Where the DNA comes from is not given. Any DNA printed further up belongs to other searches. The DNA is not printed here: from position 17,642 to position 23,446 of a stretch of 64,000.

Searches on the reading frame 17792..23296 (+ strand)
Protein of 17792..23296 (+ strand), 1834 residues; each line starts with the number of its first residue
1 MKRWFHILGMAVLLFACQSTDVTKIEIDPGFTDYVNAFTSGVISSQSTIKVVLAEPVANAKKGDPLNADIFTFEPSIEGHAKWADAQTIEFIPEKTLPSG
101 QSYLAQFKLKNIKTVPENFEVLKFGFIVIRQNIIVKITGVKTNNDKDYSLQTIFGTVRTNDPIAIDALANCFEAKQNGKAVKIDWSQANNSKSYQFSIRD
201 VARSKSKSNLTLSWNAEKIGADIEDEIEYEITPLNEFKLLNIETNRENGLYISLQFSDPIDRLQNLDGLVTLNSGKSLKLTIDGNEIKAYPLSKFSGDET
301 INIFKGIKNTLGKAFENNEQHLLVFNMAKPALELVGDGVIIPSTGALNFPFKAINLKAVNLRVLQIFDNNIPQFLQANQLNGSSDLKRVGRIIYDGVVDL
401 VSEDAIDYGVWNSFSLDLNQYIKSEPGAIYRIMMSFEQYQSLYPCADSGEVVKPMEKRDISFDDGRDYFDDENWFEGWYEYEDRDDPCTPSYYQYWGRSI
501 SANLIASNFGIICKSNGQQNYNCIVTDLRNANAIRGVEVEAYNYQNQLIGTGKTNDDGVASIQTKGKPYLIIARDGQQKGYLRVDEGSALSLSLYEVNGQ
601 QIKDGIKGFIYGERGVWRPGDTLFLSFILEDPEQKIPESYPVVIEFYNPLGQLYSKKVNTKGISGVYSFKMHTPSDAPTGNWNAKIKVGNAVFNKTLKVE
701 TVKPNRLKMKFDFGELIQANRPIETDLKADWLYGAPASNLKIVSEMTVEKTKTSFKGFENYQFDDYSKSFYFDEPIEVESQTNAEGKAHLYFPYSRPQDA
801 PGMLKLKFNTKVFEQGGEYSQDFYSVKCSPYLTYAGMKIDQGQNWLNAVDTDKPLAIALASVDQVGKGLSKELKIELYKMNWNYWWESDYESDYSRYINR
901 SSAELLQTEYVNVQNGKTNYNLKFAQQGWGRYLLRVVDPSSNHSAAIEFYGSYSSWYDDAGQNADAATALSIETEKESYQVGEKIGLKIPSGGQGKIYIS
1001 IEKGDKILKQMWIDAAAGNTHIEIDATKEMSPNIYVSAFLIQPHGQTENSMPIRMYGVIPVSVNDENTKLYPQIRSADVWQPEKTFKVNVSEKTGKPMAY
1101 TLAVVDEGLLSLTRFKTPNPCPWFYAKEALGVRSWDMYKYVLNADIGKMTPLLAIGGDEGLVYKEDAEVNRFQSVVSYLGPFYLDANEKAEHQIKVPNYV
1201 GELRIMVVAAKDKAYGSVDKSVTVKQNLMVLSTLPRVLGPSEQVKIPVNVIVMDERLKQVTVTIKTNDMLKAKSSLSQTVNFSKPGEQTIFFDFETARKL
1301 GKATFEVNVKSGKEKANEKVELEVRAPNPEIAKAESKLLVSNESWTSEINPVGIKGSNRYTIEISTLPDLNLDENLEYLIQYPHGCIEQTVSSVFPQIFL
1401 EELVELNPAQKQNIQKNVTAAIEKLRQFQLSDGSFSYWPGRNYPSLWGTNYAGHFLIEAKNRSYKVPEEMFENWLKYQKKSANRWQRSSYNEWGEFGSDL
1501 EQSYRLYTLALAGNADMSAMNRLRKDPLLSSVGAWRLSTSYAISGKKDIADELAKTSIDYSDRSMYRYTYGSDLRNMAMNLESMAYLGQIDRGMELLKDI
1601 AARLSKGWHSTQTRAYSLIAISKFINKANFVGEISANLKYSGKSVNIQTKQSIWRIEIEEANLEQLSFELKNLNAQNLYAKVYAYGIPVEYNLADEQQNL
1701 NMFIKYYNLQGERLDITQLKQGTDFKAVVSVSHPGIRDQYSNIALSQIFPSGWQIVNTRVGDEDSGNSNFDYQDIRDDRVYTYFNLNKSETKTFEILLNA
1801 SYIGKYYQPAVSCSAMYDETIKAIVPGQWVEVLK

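Call 45: search_protein_families(library=pfam, proteins=[window:17792-23296:+], max_evalue=0.00001)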
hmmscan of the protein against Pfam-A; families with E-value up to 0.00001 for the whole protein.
window:17792-23296:+ (1834 aa): 8 families
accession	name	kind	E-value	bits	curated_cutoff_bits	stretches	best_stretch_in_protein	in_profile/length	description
PF07703.20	A2M_BRD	-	9.2e-22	78.3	22.7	1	970-1112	1-140/140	Alpha-2-macroglobulin bait region domain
PF11974.14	bMG3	-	4.5e-18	65.5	34.9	1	506-601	1-102/103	Bacterial alpha-2-macroglobulin MG3 domain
PF01835.25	MG2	-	8.3e-17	61.8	32.8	1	607-699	1-96/96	MG2 domain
PF17972.7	bMG5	-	2.9e-16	60.4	26.5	1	714-817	11-114/127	Bacterial Alpha-2-macroglobulin MG5 domain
PF17962.7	bMG6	-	1.2e-15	58.1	23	1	847-950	9-109/112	Bacterial macroglobulin domain 6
PF17973.7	bMG10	-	5.5e-12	46.4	26.2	1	1705-1818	7-129/131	Bacterial Alpha-2-macroglobulin MG10 domain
PF00207.28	A2M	-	2.4e-10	40.6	21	1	1185-1263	10-91/92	Alpha-2-macroglobulin family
PF07678.20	TED_complement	-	2.7e-10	40.3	22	1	1373-1475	16-123/312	A-macroglobulin TED domain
